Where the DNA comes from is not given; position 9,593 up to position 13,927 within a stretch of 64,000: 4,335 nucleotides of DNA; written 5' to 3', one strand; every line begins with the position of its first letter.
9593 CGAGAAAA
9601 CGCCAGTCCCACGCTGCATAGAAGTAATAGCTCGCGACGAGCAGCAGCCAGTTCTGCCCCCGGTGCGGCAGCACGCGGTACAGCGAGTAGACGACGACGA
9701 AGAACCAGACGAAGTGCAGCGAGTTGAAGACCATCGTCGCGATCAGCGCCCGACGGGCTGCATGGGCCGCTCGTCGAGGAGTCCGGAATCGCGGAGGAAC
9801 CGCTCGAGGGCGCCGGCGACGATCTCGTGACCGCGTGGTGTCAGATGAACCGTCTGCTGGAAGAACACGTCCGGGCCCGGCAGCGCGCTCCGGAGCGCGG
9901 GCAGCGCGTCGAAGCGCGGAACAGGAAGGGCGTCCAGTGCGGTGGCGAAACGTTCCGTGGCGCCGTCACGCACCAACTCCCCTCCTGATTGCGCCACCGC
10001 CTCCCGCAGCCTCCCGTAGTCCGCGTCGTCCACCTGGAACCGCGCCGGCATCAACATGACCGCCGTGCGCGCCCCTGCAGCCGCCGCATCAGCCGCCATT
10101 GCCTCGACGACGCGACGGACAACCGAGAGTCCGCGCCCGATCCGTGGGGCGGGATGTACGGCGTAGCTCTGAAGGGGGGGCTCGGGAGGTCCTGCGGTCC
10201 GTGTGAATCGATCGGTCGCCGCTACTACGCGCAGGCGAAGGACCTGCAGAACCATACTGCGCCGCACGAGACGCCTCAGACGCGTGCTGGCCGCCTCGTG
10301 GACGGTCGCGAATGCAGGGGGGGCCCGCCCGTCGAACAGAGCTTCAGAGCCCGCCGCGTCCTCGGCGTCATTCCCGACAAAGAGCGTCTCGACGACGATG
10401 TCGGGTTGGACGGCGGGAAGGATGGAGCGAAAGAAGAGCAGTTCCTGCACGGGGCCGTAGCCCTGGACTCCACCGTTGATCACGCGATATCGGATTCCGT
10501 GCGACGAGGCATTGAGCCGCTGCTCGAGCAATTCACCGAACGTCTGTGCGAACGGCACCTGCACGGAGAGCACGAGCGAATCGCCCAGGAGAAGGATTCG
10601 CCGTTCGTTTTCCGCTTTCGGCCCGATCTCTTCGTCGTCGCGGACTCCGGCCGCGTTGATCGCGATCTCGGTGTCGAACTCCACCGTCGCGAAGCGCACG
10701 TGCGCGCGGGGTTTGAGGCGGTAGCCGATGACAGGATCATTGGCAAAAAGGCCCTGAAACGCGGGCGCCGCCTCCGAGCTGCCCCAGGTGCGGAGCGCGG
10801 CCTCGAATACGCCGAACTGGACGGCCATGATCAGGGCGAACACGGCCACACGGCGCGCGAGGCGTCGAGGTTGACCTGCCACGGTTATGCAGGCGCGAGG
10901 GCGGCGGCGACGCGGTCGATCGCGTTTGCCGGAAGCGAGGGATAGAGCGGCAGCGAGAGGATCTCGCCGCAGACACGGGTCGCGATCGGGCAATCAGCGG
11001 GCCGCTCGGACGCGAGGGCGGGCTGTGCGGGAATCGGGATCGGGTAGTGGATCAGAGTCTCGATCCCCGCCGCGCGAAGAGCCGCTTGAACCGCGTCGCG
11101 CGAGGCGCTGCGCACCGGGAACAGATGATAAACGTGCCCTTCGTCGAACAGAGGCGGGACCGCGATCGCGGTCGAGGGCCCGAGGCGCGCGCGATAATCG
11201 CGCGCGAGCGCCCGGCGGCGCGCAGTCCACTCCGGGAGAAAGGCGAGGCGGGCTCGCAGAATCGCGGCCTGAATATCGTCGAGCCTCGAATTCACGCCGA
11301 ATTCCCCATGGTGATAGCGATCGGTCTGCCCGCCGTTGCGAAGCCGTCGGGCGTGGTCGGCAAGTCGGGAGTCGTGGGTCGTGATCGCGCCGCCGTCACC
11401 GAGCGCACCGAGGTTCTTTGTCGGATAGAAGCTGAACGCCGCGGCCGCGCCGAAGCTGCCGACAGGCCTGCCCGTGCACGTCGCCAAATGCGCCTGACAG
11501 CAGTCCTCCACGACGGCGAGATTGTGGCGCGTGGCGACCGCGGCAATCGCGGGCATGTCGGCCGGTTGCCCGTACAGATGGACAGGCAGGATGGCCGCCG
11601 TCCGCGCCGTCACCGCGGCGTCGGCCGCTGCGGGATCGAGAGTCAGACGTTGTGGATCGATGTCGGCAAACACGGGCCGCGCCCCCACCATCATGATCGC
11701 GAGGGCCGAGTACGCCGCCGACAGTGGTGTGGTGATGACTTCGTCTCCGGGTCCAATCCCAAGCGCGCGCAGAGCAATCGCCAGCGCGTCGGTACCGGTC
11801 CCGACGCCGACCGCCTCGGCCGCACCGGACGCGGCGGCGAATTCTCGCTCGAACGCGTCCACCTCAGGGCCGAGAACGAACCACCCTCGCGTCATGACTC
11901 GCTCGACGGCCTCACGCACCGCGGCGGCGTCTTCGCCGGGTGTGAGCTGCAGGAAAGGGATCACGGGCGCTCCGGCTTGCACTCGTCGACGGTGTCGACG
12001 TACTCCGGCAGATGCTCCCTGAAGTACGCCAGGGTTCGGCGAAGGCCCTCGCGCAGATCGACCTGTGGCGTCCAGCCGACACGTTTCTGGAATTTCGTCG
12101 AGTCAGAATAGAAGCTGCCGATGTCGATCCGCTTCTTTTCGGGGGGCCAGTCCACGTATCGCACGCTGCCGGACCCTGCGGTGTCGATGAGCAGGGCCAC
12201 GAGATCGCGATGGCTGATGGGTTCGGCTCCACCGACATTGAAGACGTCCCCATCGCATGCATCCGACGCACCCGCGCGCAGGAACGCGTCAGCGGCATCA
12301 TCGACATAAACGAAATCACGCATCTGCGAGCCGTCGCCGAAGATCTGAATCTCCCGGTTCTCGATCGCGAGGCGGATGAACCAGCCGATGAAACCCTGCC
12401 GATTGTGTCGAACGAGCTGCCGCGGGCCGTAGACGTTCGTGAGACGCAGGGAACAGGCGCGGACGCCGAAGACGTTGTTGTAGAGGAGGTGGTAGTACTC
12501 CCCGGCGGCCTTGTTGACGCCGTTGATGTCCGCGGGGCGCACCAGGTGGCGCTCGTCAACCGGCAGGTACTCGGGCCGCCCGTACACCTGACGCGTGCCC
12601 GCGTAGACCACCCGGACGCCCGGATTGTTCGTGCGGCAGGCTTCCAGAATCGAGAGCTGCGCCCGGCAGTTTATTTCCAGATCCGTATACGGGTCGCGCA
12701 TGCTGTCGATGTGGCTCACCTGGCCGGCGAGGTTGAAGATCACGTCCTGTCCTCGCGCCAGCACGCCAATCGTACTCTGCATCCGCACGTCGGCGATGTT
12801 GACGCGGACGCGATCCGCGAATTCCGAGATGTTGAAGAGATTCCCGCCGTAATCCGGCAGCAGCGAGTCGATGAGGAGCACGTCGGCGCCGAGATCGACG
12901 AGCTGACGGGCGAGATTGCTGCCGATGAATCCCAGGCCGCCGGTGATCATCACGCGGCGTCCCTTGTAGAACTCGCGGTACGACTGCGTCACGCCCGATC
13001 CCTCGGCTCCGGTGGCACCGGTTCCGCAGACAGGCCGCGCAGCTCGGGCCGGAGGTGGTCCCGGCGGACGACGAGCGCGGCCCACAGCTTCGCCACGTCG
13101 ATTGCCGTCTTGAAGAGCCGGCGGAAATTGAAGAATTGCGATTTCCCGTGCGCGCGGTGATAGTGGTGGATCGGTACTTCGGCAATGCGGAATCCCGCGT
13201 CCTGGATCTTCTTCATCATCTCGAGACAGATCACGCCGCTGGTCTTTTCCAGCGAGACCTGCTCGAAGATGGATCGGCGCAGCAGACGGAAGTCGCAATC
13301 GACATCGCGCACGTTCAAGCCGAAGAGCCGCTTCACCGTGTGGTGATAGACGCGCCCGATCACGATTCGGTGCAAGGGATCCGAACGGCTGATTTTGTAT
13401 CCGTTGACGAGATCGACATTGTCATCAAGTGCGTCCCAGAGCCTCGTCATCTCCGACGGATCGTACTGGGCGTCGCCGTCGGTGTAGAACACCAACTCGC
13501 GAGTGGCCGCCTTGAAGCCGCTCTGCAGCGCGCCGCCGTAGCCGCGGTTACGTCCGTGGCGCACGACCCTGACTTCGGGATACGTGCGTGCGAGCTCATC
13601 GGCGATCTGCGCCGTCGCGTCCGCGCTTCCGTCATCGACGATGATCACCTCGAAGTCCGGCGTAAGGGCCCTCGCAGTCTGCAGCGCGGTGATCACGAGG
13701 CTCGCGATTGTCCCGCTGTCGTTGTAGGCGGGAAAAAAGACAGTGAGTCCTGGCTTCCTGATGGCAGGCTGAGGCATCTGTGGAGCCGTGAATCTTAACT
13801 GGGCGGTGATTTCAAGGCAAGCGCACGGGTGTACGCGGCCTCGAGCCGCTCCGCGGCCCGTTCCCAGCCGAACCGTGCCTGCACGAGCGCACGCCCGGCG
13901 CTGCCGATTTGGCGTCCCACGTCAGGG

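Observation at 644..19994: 19-kb glycan operon built around polyprenyl-phosphate-sugar GT2s and GT-C transferases, with no visible export/polymerisation machinery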

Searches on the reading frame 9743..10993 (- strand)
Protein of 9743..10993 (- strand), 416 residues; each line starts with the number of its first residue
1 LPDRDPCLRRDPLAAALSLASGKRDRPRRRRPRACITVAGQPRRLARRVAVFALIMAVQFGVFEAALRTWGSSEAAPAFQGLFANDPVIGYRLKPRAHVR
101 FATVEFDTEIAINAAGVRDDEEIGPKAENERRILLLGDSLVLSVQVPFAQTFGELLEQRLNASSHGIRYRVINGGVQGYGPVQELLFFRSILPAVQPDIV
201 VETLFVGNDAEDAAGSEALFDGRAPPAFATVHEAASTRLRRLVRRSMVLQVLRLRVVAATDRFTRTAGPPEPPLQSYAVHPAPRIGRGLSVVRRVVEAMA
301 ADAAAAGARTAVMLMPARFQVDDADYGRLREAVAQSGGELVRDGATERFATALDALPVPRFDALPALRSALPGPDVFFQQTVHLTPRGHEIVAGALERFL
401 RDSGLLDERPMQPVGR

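Call 5: search_protein_families(library=pfam, proteins=[window:9743-10993:-], max_evalue=0.01)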
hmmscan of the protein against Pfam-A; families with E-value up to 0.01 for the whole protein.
window:9743-10993:- (416 aa): 2 families
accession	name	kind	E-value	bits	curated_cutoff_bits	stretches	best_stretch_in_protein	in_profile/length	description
PF16822.11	ALGX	-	1.3e-06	28.7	26.5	1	293-411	29-141/268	SGNH hydrolase-like domain, acetyltransferase AlgX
PF13472.12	Lipase_GDSL_2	-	2.8e-06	28.4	32.9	1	136-391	2-178/178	GDSL-like Lipase/Acylhydrolase family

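Call 7: search_protein_families(library=ncbifam, proteins=[window:9743-10993:-], max_evalue=0.001)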
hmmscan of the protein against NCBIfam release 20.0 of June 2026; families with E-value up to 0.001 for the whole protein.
window:9743-10993:- (416 aa): 1 family
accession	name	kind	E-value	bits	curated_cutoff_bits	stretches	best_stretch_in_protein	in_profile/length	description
NF047475.1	GDSL_LA_2490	hypoth_equivalog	9.1e-06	25.2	325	1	87-193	40-142/431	LA_2490 family SGNH/GDSL-type esterase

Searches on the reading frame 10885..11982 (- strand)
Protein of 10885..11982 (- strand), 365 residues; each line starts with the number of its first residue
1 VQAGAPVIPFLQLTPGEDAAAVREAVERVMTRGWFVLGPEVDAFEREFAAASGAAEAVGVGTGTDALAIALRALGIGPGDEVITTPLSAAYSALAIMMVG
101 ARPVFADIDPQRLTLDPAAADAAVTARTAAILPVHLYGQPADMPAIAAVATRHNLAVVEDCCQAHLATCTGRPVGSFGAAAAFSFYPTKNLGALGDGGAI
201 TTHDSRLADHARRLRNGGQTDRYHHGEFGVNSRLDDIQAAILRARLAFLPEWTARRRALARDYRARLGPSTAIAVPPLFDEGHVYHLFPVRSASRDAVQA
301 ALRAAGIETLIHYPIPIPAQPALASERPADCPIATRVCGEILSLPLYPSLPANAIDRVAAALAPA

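Call 5: search_protein_families(library=pfam, proteins=[window:10885-11982:-], max_evalue=0.01)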
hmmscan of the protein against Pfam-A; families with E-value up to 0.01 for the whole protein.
window:10885-11982:- (365 aa): 1 family
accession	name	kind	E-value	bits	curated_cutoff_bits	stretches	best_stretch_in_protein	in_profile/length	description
PF01041.23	DegT_DnrJ_EryC1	-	1.7e-111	373.4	19.8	1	22-362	7-359/360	DegT/DnrJ/EryC1/StrS aminotransferase family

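Call 62: search_protein_families(library=ncbifam, proteins=[window:10885-11982:-], max_evalue=0.00001)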
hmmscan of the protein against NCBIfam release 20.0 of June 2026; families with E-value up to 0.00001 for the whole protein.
window:10885-11982:- (365 aa): 10 families
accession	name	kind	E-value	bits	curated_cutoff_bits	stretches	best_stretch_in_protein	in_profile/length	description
TIGR03588.1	PseC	equivalog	1.6e-65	221.5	423.5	1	24-363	15-377/380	UDP-4-amino-4,6-dideoxy-N-acetyl-beta-L-altrosamine transaminase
NF008658.2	PRK11658.1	equivalog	5.4e-61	206.3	631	1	24-362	18-373/379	UDP-4-amino-4-deoxy-L-arabinose aminotransferase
NF008687.0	PRK11706.1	equivalog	3.7e-53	180.6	375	1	51-361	43-369/375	dTDP-4-amino-4,6-dideoxygalactose transaminase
TIGR04181.1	NHT_00031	hypoth_equivalog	3.3e-51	174.3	420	1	24-345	14-357/359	LegC family aminotransferase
TIGR04427.1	PLP_DesI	equivalog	1.2e-50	172.8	650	1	18-360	30-377/390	dTDP-4-dehydro-6-deoxyglucose aminotransferase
TIGR02379.1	ECA_wecE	subfamily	1.2e-39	136.2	434.85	1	51-360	43-369/376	dTDP-4-amino-4,6-dideoxy-D-glucose transaminase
NF011936.0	PRK15407.1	equivalog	5.1e-37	127.6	423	1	23-218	50-251/440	lipopolysaccharide biosynthesis protein RfbH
NF006488.0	PRK08912.1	equivalog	3.5e-08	32.8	498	1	56-168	89-194/387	aminotransferase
NF005816.0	PRK07682.1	equivalog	3.2e-07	29.3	620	1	58-166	95-208/390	aminotransferase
NF005855.0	PRK07777.1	equivalog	4.4e-07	29.5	553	1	58-167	94-209/391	pyridoxal phosphate-dependent aminotransferase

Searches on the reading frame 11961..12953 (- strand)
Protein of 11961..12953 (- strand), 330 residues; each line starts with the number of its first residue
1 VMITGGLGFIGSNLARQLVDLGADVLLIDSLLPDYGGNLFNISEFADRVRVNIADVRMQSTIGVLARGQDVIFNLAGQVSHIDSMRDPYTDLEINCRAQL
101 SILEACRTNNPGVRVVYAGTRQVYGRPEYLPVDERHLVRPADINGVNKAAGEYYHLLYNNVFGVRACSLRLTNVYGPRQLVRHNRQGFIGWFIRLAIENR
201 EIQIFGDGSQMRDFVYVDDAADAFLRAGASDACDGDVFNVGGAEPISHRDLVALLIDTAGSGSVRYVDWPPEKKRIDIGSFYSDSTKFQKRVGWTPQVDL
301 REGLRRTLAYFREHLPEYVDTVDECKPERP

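Call 27: search_solved_structures(query=window:11961-12953:-, max_evalue=1e-10)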
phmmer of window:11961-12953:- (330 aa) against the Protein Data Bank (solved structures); distinct sequences matched with E-value up to 1e-10: 71 (the best 60 are shown).
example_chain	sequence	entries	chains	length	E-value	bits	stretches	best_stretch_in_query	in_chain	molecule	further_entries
4zrm_A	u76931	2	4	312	7.1e-41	143.9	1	2-315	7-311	UDP-glucose 4-epimerase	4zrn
7ys8_A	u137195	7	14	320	1.4e-40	143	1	2-314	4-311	UDP-glucose 4-epimerase | UDP-glucose 4-epimerase along with EC 5.1.3.2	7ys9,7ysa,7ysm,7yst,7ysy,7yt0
9rl0_E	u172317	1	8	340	6.1e-36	127.7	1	2-312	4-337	CDP-tyvelose 2-epimerase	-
1orr_A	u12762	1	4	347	5.5e-35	124.6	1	1-308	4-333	CDP-tyvelose-2-epimerase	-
3icp_A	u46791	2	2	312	1.2e-31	113.6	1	2-308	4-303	NAD-dependent epimerase/dehydratase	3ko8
3aw9_A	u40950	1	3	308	2.1e-31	112.8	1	2-308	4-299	NAD-dependent epimerase/dehydratase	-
1r6d_A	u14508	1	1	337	4.6e-31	111.7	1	1-314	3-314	TDP-glucose-4,6-dehydratase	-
2p5u_A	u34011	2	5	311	2.1e-30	109.6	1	2-312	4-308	UDP-glucose 4-epimerase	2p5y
1r66_A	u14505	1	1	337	2.4e-30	109.4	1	1-314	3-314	TDP-glucose-4,6-dehydratase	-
8shh_A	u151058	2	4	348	8e-30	107.6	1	2-314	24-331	dTDP-glucose 4,6-dehydratase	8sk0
6dnt_A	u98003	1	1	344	1.6e-28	103.4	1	2-311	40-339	NAD-dependent epimerase/dehydratase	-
2hun_A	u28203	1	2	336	2.9e-28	102.5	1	1-314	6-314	336aa long hypothetical dTDP-glucose 4,6-dehydratase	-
6wjb_A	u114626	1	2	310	7.1e-28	101.2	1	2-306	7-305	NAD-dependent epimerase/dehydratase family protein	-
8vr2_A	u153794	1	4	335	8.8e-28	100.9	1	2-313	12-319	NAD-dependent epimerase/dehydratase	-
6pmh_A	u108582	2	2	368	1.1e-27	100.6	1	2-314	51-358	UDP-glucose 4-epimerase related protein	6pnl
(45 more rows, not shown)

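Call 62: search_protein_families(library=ncbifam, proteins=[window:11961-12953:-], max_evalue=0.00001)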
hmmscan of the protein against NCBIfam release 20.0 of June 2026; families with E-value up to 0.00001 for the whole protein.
window:11961-12953:- (330 aa): 19 families
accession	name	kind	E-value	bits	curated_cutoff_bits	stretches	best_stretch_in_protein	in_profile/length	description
TIGR01181.1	dTDP_gluc_dehyt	equivalog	1.3e-39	136.2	365.1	1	1-314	2-314/321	dTDP-glucose 4,6-dehydratase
TIGR04180.1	EDH_00030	hypoth_equivalog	8.4e-35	120.3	475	1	2-298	2-296/297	NAD-dependent 4,6-dehydratase LegB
TIGR02197.1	heptose_epim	equivalog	1.1e-29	103.6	274.6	1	2-309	2-311/316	ADP-glyceromanno-heptose 6-epimerase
TIGR01179.1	galE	equivalog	1.8e-27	96.1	262.3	1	2-310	3-324/332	UDP-glucose 4-epimerase GalE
NF011728.1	PRK15181.1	equivalog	1.7e-22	79.9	760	1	2-312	19-338/348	Vi polysaccharide biosynthesis UDP-N-acetylglucosaminuronic acid C-4 epimerase TviC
NF007582.0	PRK10217.1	equivalog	3.8e-19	69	698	1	2-311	5-331/355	dTDP-glucose 4,6-dehydratase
NF007490.0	PRK10084.1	subfamily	4.1e-19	68.8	649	1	2-323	4-345/361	dTDP-glucose 4,6-dehydratase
NF043036.1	ErythonDh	equivalog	4.9e-16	58.8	325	1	2-155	4-160/321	D-erythronate dehydrogenase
NF008360.0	PRK11150.1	equivalog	6.1e-16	58.5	452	1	2-276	3-271/310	ADP-glyceromanno-heptose 6-epimerase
NF047922.1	GDPFucSynFcl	equivalog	3.8e-14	52.9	500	1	70-314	55-304/308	GDP-L-fucose synthase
NF042422.1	oxyalk_red_OleD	equivalog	3.9e-13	49.5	580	1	2-265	4-256/329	2-alkyl-3-oxoalkanoate reductase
TIGR02622.1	CDP_4_6_dhtase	equivalog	7.2e-13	48.4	278.45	1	2-315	8-334/352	CDP-glucose 4,6-dehydratase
NF008872.0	PRK11908.1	equivalog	9.4e-13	47.9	294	1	2-323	5-347/349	bifunctional UDP-4-keto-pentose/UDP-xylose synthase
NF007956.0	PRK10675.1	subfamily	2.4e-12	46.6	394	1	2-314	4-332/338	UDP-glucose 4-epimerase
TIGR01214.1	rmlD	equivalog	2.8e-08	33.2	224.05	1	2-226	3-195/285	dTDP-4-dehydrorhamnose reductase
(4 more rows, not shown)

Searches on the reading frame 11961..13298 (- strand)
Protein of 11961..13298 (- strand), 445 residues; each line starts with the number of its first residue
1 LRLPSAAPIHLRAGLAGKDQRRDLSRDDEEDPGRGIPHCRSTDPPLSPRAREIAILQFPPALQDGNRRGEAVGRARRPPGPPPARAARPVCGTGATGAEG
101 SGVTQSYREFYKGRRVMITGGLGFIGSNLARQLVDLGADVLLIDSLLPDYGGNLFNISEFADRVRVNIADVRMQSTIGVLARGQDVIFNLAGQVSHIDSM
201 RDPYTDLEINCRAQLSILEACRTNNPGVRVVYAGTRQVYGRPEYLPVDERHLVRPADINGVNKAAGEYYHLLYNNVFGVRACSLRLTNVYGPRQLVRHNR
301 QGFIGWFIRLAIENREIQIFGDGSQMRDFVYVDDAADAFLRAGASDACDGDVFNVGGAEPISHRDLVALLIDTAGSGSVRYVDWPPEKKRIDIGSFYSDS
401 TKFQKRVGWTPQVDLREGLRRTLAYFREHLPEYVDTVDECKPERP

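Call 5: search_protein_families(library=pfam, proteins=[window:11961-13298:-], max_evalue=0.01)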
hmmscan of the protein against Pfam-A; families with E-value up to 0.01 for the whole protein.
window:11961-13298:- (445 aa): 5 families
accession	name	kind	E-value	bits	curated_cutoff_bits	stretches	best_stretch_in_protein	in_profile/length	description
PF01370.27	Epimerase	-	3e-45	154.9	20.9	1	116-356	1-240/240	NAD dependent epimerase/dehydratase family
PF16363.11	GDP_Man_Dehyd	-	1.1e-38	133.9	27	1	117-422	1-332/332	GDP-mannose 4,6 dehydratase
PF01073.25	3Beta_HSD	-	7.4e-13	48.6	22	1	118-342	2-228/280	3-beta hydroxysteroid dehydrogenase/isomerase family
PF04321.23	RmlD_sub_bind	-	1.8e-09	37.6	27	1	115-374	2-231/287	RmlD substrate binding domain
PF02719.21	Polysacc_synt_2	-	1.3e-05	25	20.2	1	116-375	1-248/293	Polysaccharide biosynthesis protein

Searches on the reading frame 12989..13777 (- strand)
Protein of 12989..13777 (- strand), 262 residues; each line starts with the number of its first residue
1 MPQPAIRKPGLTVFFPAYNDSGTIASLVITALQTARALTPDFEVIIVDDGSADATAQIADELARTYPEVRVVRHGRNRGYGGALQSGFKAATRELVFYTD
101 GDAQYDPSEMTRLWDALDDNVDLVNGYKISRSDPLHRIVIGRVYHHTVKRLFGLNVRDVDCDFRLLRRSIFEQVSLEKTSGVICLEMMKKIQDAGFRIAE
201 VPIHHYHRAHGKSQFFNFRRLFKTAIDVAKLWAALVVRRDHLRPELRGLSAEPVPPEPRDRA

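Call 5: search_protein_families(library=pfam, proteins=[window:12989-13777:-], max_evalue=0.01)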
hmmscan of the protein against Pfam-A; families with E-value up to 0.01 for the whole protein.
window:12989-13777:- (262 aa): 3 families
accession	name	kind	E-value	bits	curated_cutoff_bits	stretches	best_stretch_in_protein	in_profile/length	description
PF00535.33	Glycos_transf_2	-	9.1e-31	107.5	23.3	1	12-174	1-167/168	Glycosyl transferase family 2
PF13641.12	Glyco_tranf_2_3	-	2.5e-10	41.2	27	1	9-134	1-129/230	Glycosyltransferase like family 2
PF10111.15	Glyco_tranf_2_2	-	8e-05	22.7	27.3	1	16-108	5-97/276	Glycosyltransferase like family 2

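Call 7: search_protein_families(library=ncbifam, proteins=[window:12989-13777:-], max_evalue=0.001)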
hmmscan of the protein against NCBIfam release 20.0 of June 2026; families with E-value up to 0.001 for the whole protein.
window:12989-13777:- (262 aa): 20 families
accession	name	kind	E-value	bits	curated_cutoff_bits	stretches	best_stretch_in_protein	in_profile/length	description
NF007986.1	PRK10714.1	equivalog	4.8e-25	88.2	529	1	12-227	9-221/316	undecaprenyl-phosphate 4-deoxy-4-formamido-L-arabinose transferase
NF047588.1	GlcsyltransPgfSStrep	equivalog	3.5e-21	75.7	500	1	11-227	3-216/308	glycosyltransferase PgfS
TIGR03937.1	PgaC_IcaA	equivalog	2.2e-17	63.1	422.3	1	8-121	44-154/407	poly-beta-1,6-N-acetyl-D-glucosamine synthase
NF041391.1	DPhHxTase_Halo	equivalog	4.4e-17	61.8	375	1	17-213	3-190/213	dolichyl-phosphate hexose transferase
TIGR04182.1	glyco_TIGR04182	equivalog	3.3e-16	59.5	325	1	12-212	3-197/293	S-layer glycoprotein N-glycosyltransferase AglJ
NF058614.1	PPMAGASynPpgS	equivalog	1.8e-15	57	370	1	13-208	4-199/226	polyprenyl-phospho-N-acetylgalactosaminyl synthase PpgS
NF007482.0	PRK10073.1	equivalog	1.6e-13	50.3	423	1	9-124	6-118/334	glycosyltransferase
TIGR03965.1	mycofact_glyco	equivalog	2.1e-13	49.9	280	1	8-125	73-188/467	mycofactocin biosynthesis glycosyltransferase MftF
NF041875.1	EPS_EpsD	equivalog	1.2e-12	47.9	370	1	11-111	1-98/325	exopolysaccharide biosynthesis glycosyltransferase EpsD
NF010496.0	PRK13915.1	equivalog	5.2e-11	42.2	262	1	11-127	33-154/307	glucosyl-3-phosphoglycerate synthase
TIGR03469.1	HpnB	hypoth_equivalog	3e-10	39.7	379.25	1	8-124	43-168/386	hopene-associated glycosyltransferase HpnB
TIGR04283.1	glyco_like_mftF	equivalog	2.5e-08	33.8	182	1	11-139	1-121/221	TIGR04283 family arsenosugar biosynthesis glycosyltransferase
NF047683.1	TeichurnBiosyTuaG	equivalog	2.6e-08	33.8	400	1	8-112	5-106/252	teichuronic acid biosynthesis protein TuaG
NF053739.1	GlytfEpsEBac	equivalog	3.9e-07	29.3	450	1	13-112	5-102/265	glycosyltransferase EpsE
NF038302.1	EPS_HpsE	equivalog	4.3e-06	25.9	300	1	11-104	3-98/307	hormogonium polysaccharide biosynthesis glycosyltransferase HpsE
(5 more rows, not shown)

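Call 48: search_solved_structures(query=window:12989-13777:-, max_evalue=0.00001)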
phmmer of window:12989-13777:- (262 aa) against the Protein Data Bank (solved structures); distinct sequences matched with E-value up to 0.00001: 16.
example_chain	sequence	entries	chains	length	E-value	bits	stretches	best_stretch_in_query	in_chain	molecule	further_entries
9hwj_A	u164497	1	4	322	4.8e-22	82.3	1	11-229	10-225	Undecaprenyl-phosphate 4-deoxy-4-formamido-L-arabinose transferase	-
9bhc_C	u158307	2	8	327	2.2e-21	80.1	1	11-229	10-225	Undecaprenyl-phosphate 4-deoxy-4-formamido-L-arabinose transferase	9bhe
8vxh_A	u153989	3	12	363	4.1e-21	79.2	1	11-229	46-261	Undecaprenyl-phosphate 4-deoxy-4-formamido-L-arabinose transferase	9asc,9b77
5mlz_A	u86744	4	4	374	2.1e-15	60.5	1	11-215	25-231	Dolichol monophosphate mannose synthase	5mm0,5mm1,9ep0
2z87_A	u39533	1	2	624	2.5e-15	60.3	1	7-147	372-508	Chondroitin synthase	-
2z86_A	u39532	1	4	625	2.5e-15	60.3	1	7-147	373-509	Chondroitin synthase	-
5eke_A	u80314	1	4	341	1.2e-10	44.9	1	11-227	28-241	Uncharacterized glycosyltransferase sll0501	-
9nye_A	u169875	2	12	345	1.4e-10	44.6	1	11-175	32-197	Glycosyltransferase sll0501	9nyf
5ekp_C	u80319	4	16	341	1.7e-10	44.4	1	11-175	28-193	Uncharacterized glycosyltransferase sll0501 | Glycosyltransferase sll0501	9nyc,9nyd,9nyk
3bcv_A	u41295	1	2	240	2e-10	44.2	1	9-109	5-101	Putative glycosyltransferase protein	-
6yv7_B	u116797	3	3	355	2.8e-07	33.9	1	2-106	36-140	Glycosyl transferase, family 2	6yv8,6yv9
6yv7_A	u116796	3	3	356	2.8e-07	33.9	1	2-106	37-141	Glycosyl transferase, family 2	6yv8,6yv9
8bz8_A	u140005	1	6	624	2.6e-06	30.7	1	12-129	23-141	Glycosyltransferase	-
8bz4_A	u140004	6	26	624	2.7e-06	30.7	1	12-129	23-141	Glycosyltransferase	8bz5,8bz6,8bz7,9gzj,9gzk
8vh7_A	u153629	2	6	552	4e-06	30.1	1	14-106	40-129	Heparosan synthase B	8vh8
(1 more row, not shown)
